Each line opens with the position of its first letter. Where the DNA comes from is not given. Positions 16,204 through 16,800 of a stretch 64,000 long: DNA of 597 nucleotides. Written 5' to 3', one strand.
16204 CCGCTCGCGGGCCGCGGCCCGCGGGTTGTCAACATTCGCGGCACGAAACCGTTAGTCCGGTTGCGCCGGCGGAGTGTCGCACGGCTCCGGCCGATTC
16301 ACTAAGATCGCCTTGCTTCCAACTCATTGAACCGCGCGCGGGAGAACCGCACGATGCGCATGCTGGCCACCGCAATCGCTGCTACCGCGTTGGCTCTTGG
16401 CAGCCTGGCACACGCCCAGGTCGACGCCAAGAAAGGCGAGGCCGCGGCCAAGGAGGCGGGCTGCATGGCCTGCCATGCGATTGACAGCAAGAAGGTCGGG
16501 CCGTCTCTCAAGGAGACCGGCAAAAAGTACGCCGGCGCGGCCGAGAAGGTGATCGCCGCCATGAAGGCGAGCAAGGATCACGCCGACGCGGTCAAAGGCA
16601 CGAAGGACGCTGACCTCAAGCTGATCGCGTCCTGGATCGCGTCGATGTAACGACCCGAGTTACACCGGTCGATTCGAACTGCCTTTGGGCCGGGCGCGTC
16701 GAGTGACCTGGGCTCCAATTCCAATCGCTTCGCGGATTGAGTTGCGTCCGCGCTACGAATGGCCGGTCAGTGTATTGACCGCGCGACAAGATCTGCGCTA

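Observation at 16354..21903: Mto/Mtr-type porin-cytochrome conduit with a CymA-like quinol dehydrogenase and three MtoD-like monohaem cytochromes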

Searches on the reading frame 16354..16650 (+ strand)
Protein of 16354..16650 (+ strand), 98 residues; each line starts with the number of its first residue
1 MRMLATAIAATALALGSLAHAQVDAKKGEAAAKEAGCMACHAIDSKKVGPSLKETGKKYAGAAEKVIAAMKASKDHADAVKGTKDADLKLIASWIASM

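Call 4: search_protein_families(library=pfam, proteins=[window:16354-16650:+], max_evalue=0.01)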
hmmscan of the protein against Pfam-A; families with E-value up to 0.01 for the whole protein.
window:16354-16650:+ (98 aa): 2 families
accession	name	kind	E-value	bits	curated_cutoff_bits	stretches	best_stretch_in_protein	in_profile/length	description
PF00034.26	Cytochrom_C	-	8.9e-07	30.6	21.3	1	25-97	1-88/90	Cytochrome c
PF13442.11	Cytochrome_CBB3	-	0.00072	20.3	27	1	25-95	3-68/68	Cytochrome C oxidase, cbb3-type, subunit III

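Call 5: search_protein_families(library=ncbifam, proteins=[window:16354-16650:+], max_evalue=0.01)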
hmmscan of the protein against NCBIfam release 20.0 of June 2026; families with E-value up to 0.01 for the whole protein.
window:16354-16650:+ (98 aa): 5 families
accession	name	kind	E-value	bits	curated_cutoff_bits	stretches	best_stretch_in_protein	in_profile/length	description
NF045773.1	cytochro_C550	exception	0.00025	21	125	1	22-96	46-117/118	cytochrome c550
TIGR02603.1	CxxCH_TIGR02603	domain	0.00048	20.1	68.15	1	24-58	2-37/134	putative heme-binding domain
NF043008.1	Cyt550_Brdyrhiz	equivalog_domain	0.00069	19.8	240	1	8-66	11-69/131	cytochrome c-550 CycA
TIGR04485.1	thiosulf_SoxX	equivalog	0.0015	19.2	61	1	34-62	2-34/78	sulfur oxidation c-type cytochrome SoxX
NF052246.1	SorB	equivalog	0.0052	16.8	93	1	22-79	14-69/80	SorB family sulfite dehydrogenase c-type cytochrome subunit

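Call 24: find_homologous_proteins(query=window:16354-16650:+, max_evalue=0.001)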
Query window:16354-16650:+ (98 aa): 34 proteins with E <= 0.001 among 54 candidates.
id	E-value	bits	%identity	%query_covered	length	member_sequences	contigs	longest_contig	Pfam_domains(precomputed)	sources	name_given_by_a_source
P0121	5.8e-51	188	100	100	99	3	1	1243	PF00034.27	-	-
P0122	6.9e-37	143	73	99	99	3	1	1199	-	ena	-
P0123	7.6e-37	143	72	99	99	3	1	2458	-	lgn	-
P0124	1.4e-36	142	73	99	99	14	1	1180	-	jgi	-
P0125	5.6e-36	140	71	99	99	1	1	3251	-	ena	-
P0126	5.9e-36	140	71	99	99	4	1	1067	-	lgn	-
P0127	8.0e-36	140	71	79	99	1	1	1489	-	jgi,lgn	jgi:cytochrome c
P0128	1.5e-35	139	71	99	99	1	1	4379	-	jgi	jgi:cytochrome c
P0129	2.2e-35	138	72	99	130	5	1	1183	-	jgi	jgi:cytochrome c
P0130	2.5e-35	138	71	99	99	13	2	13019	-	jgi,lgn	jgi:cytochrome c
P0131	2.7e-35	138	70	85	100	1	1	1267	-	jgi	jgi:cytochrome c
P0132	3.2e-35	138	71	99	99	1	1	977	-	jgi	jgi:cytochrome c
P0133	5.8e-35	137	69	99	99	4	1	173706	-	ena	-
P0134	8.7e-35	136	69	99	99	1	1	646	-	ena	-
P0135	9.4e-35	136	70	99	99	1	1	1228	-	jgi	jgi:cytochrome c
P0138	2.9e-34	135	72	99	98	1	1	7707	-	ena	-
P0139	1.0e-33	133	67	99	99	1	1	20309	-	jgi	jgi:cytochrome c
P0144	2.1e-32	129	69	99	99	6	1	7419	-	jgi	jgi:cytochrome c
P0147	2.2e-31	125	69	79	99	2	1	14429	-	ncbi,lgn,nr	ncbi:MAG TPA: cytochrome C [Burkholderiales bacterium]|nr:cytochrome C [Burkholderiales bacterium]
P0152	4.9e-11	61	44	99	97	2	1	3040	PF13442.12,PF00034.27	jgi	jgi:cytochrome c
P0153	1.0e-10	60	46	99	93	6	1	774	PF13442.12,PF00034.27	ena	-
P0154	4.9e-10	57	45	99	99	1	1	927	PF00034.27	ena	-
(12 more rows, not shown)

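Call 26: find_encoding_contigs(protein=P0133, flank=8000, max_places=3)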
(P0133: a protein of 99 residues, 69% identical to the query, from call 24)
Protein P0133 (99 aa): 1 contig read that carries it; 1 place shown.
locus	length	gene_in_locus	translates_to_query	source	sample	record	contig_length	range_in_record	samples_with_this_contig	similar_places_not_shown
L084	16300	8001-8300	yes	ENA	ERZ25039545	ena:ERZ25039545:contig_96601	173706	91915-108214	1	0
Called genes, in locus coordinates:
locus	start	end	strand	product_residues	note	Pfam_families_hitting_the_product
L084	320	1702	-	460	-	PF00006:ATP-synt_ab, PF22919:ATP-synt_VA_C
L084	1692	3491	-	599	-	PF02874:ATP-synt_ab_N, PF16886:ATP-synt_ab_Xtn, PF00006:ATP-synt_ab, PF22919:ATP-synt_VA_C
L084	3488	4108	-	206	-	-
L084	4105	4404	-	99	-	PF01990:ATP-synt_F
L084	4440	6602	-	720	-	PF01496:V_ATPase_I (faint), PF00137:ATP-synt_C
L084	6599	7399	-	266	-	-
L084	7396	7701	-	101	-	-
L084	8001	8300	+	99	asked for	-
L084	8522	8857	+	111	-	PF00034:Cytochrom_C (weak)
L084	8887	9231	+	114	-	PF00034:Cytochrom_C (weak)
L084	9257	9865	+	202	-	PF14537:Cytochrom_c3_2 (faint), PF03264:Cytochrom_NNT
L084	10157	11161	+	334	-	PF14522:Cytochrome_C7 (faint), PF22113:Mtrc-MtrF_II-IV_dom (faint), PF14537:Cytochrom_c3_2 (faint), PF22678:Cytochrom_c_NrfB-like, PF09699:Paired_CXXCH_1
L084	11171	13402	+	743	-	PF11854:MtrB_PioB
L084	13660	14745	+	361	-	PF00034:Cytochrom_C (weak), PF13442:Cytochrome_CBB3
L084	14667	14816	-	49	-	-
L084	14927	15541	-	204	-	-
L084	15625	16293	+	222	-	PF03379:CcmB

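Call 27: find_encoding_contigs(protein=P0139, flank=8000, max_places=3)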
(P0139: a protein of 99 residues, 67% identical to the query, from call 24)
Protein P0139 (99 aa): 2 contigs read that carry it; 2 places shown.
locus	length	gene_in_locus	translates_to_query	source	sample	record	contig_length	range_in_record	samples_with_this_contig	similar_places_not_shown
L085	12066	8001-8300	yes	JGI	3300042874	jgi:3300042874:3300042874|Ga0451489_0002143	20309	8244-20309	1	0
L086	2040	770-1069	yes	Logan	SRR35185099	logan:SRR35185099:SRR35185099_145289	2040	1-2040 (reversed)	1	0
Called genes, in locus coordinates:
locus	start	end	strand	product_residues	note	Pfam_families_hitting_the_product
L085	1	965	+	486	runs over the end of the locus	PF00672:HAMP, PF00512:HisKA, PF02518:HATPase_c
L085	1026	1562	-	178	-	PF01451:LMWPc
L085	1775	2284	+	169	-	PF03205:MobB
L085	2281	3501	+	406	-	PF03453:MoeA_N, PF00994:MoCF_biosynth, PF03454:MoeA_C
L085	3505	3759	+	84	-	PF02597:ThiS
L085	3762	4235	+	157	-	PF02391:MoaE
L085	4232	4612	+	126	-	PF02537:CRCB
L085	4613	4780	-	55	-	PF03264:Cytochrom_NNT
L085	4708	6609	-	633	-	PF01496:V_ATPase_I (faint)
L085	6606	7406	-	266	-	-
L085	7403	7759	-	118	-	-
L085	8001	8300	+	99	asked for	-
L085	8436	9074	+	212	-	PF00005:ABC_tran, PF13304:AAA_21 (faint)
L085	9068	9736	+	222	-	PF03379:CcmB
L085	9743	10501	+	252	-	PF01578:Cytochrom_C_asm, PF27518:CcmC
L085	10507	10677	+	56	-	PF04995:CcmD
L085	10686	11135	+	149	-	PF03100:CcmE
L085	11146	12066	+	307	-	?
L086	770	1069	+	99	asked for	-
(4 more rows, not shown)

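Call 28: find_encoding_contigs(protein=P0147, flank=8000, max_places=3)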
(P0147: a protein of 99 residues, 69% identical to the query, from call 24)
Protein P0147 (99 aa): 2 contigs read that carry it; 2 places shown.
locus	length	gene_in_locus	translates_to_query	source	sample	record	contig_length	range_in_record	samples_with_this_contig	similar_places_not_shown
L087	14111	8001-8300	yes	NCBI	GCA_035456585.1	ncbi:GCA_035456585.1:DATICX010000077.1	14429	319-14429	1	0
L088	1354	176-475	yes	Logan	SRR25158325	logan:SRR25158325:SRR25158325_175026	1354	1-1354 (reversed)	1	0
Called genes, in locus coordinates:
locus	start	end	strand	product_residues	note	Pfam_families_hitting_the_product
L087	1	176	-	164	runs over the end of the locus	PF01813:ATP-synt_D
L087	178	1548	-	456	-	PF00006:ATP-synt_ab, PF22919:ATP-synt_VA_C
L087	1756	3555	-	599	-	PF02874:ATP-synt_ab_N, PF16886:ATP-synt_ab_Xtn, PF00006:ATP-synt_ab, PF22919:ATP-synt_VA_C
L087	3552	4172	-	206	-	-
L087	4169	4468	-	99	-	PF01990:ATP-synt_F (weak)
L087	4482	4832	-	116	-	PF00137:ATP-synt_C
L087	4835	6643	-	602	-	PF01496:V_ATPase_I (weak)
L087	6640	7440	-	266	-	-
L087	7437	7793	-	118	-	-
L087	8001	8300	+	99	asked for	-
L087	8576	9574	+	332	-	PF14522:Cytochrome_C7 (faint), PF22113:Mtrc-MtrF_II-IV_dom (faint), PF14537:Cytochrom_c3_2 (faint), PF22678:Cytochrom_c_NrfB-like, PF09699:Paired_CXXCH_1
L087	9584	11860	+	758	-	PF11854:MtrB_PioB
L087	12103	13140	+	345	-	PF00034:Cytochrom_C, PF13442:Cytochrome_CBB3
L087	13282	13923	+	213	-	PF00005:ABC_tran, PF02463:SMC_N (faint), PF13304:AAA_21 (faint)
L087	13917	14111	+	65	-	PF03379:CcmB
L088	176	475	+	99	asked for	-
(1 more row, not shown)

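Call 37: search_solved_structures(query=L084:10157-11161:+, max_evalue=0.001)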
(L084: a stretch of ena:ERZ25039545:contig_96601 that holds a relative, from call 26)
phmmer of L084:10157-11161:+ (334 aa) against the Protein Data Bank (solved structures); distinct sequences matched with E-value up to 0.001: 2.
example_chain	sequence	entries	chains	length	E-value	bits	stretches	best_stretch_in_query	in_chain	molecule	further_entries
6r2q_A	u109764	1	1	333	4.5e-52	180.4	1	26-325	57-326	Cystathionine beta-synthase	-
3ubr_A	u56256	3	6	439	9.1e-05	24.8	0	114-183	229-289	Cytochrome c-552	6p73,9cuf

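Call 38: search_protein_families(library=ncbifam, proteins=[L084:10157-11161:+, L084:11171-13402:+, L087:8576-9574:+, L087:9584-11860:+], max_evalue=0.00001)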
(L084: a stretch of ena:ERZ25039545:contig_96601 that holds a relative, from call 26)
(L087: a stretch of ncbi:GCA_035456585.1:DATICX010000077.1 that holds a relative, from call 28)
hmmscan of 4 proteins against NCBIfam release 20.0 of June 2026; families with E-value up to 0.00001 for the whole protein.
L084:10157-11161:+ (334 aa): 7 families
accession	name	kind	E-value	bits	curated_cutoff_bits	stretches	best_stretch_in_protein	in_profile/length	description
TIGR03508.1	decahem_SO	subfamily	7.4e-71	238.6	192.2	1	32-324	1-256/258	DmsE family decaheme c-type cytochrome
NF041028.1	decahem_GSU2203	exception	8.8e-67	225.5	325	1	32-324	35-303/317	GSU2203 family decaheme c-type cytochrome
TIGR01905.1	paired_CXXCH_1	subfamily_domain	7.9e-25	86.5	25.2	2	235-270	1-37/41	doubled CXXCH domain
NF049875.1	NetB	exception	9.7e-11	41.9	380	1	35-140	74-177/211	Nrf-like electron transfer protein NetB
NF008659.0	PRK11659.1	equivalog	1.5e-10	41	184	1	33-138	46-147/188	cytochrome c nitrite reductase pentaheme subunit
TIGR03153.1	cytochr_NrfH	equivalog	4.1e-10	39.9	134.2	0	98-201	25-134/138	cytochrome c nitrite reductase small subunit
TIGR03146.1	cyt_nit_nrfB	equivalog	6.2e-08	33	166.6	0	33-138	11-121/145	cytochrome c nitrite reductase pentaheme subunit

L084:11171-13402:+ (743 aa): 2 families
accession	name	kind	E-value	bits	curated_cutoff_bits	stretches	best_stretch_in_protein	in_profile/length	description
TIGR03509.1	OMP_MtrB_PioB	subfamily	1.6e-43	149.2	240.05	1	40-743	9-662/662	MtrB/PioB family decaheme-associated outer membrane protein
NF041027.1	GSU2204_Se_pt_1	equivalog_domain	1.5e-10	40.5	350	0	314-470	286-458/580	GSU2204 family CXXCH-containing (seleno)protein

L087:8576-9574:+ (332 aa): 7 families
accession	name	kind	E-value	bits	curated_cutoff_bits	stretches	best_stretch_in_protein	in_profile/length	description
TIGR03508.1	decahem_SO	subfamily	1.9e-68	230.8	192.2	1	33-322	4-256/258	DmsE family decaheme c-type cytochrome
NF041028.1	decahem_GSU2203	exception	3.9e-62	210.3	325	1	33-323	38-304/317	GSU2203 family decaheme c-type cytochrome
TIGR01905.1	paired_CXXCH_1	subfamily_domain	7.4e-27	93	25.2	2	233-271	1-40/41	doubled CXXCH domain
NF008659.0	PRK11659.1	equivalog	1e-10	41.6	184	1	33-136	48-147/188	cytochrome c nitrite reductase pentaheme subunit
TIGR03153.1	cytochr_NrfH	equivalog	1.9e-09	37.7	134.2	0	93-199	22-134/138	cytochrome c nitrite reductase small subunit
TIGR03146.1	cyt_nit_nrfB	equivalog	1.8e-07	31.5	166.6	0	33-136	13-121/145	cytochrome c nitrite reductase pentaheme subunit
NF049875.1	NetB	exception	3.5e-06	27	380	1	34-139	75-178/211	Nrf-like electron transfer protein NetB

L087:9584-11860:+ (758 aa): 2 families
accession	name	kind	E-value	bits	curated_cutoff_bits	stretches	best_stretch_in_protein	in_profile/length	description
TIGR03509.1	OMP_MtrB_PioB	subfamily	3e-42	145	240.05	1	41-758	10-662/662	MtrB/PioB family decaheme-associated outer membrane protein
NF041027.1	GSU2204_Se_pt_1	equivalog_domain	1.1e-11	44.3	350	0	319-485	289-458/580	GSU2204 family CXXCH-containing (seleno)protein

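Call 40: find_encoding_contigs(protein=P0130, flank=9000, max_places=3)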
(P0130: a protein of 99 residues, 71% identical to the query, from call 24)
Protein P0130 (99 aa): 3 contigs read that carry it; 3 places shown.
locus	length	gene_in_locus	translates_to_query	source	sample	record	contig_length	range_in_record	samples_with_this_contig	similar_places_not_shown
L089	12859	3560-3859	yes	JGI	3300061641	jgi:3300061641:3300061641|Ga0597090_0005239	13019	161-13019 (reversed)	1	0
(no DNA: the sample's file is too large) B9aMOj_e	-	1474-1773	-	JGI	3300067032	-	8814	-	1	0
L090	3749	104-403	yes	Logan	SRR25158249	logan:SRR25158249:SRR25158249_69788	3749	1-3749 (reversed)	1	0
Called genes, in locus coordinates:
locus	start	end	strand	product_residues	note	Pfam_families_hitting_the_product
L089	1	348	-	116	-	?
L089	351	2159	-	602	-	PF01496:V_ATPase_I (faint)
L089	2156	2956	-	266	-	-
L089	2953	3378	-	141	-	-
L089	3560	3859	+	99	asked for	-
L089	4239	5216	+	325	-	PF22113:Mtrc-MtrF_II-IV_dom (faint), PF14522:Cytochrome_C7 (faint), PF14537:Cytochrom_c3_2 (faint), PF22678:Cytochrom_c_NrfB-like, PF09699:Paired_CXXCH_1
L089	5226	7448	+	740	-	PF11854:MtrB_PioB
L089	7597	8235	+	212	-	PF00005:ABC_tran, PF02463:SMC_N (faint), PF13304:AAA_21 (faint)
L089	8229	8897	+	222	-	PF03379:CcmB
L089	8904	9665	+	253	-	PF01578:Cytochrom_C_asm, PF27518:CcmC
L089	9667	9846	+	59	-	PF04995:CcmD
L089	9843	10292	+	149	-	PF03100:CcmE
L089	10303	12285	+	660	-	PF01578:Cytochrom_C_asm, PF16327:CcmF_C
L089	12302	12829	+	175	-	PF08534:Redoxin, PF00578:AhpC-TSA, PF13905:Thioredoxin_8 (weak)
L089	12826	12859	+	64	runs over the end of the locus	?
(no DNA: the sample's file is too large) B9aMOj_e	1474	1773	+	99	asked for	-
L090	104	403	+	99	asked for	-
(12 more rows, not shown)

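Call 41: find_encoding_contigs(protein=P0138, flank=8000, max_places=2)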
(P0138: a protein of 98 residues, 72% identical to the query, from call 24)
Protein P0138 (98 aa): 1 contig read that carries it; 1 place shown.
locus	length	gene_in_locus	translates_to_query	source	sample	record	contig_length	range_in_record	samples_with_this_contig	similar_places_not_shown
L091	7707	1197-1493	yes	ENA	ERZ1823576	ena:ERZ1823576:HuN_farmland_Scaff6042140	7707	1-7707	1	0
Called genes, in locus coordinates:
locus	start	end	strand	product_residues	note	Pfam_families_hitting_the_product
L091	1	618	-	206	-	?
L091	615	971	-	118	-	-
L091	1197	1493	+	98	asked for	-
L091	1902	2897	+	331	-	PF22113:Mtrc-MtrF_II-IV_dom (faint), PF14522:Cytochrome_C7 (faint), PF14537:Cytochrom_c3_2 (faint), PF22678:Cytochrom_c_NrfB-like, PF09699:Paired_CXXCH_1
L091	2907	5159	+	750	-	PF11854:MtrB_PioB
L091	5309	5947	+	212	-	PF00005:ABC_tran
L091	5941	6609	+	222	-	PF03379:CcmB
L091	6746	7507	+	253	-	PF01578:Cytochrom_C_asm, PF27518:CcmC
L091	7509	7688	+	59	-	PF04995:CcmD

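Call 42: find_encoding_contigs(protein=P0144, flank=8000, max_places=2)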
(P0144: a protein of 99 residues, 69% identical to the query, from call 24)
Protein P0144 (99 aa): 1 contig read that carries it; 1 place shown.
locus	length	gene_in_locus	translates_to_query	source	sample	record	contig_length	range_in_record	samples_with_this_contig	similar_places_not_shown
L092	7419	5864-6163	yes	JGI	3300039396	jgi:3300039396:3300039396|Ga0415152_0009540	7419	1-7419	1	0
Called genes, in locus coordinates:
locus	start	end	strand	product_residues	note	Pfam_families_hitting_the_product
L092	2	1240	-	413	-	?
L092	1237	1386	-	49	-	-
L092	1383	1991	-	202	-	-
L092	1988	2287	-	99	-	PF01990:ATP-synt_F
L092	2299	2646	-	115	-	PF00137:ATP-synt_C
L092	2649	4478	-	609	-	PF01496:V_ATPase_I (faint)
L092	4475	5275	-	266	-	-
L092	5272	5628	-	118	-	-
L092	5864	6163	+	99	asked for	-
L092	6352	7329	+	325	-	PF22113:Mtrc-MtrF_II-IV_dom (faint), PF14522:Cytochrome_C7 (faint), PF14537:Cytochrom_c3_2 (faint), PF22678:Cytochrom_c_NrfB-like, PF09699:Paired_CXXCH_1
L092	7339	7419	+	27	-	?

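Call 62: predict_structure(alignment_id=A1)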
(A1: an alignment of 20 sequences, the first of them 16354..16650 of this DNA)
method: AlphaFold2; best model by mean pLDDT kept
length: 98 residues; sequences in the alignment: 20
mean_pLDDT: 73.8   pTM: 0.62
mean pLDDT of the five models: 73.8, 72.9, 72.7, 66.8, 60.0
residues with pLDDT >= 90: 5; 70-90: 59; 50-70: 31; < 50: 3
segments of 3 or more residues with pLDDT < 50: none
pLDDT, mean of each block of 10 residues (from residue 1): 53 53 80 80 57 77 84 83 89 84
secondary structure, 60 per line:
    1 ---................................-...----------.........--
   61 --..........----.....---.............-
elements in order: H4-35 H50-58 H63-72 H77-81 H85-97
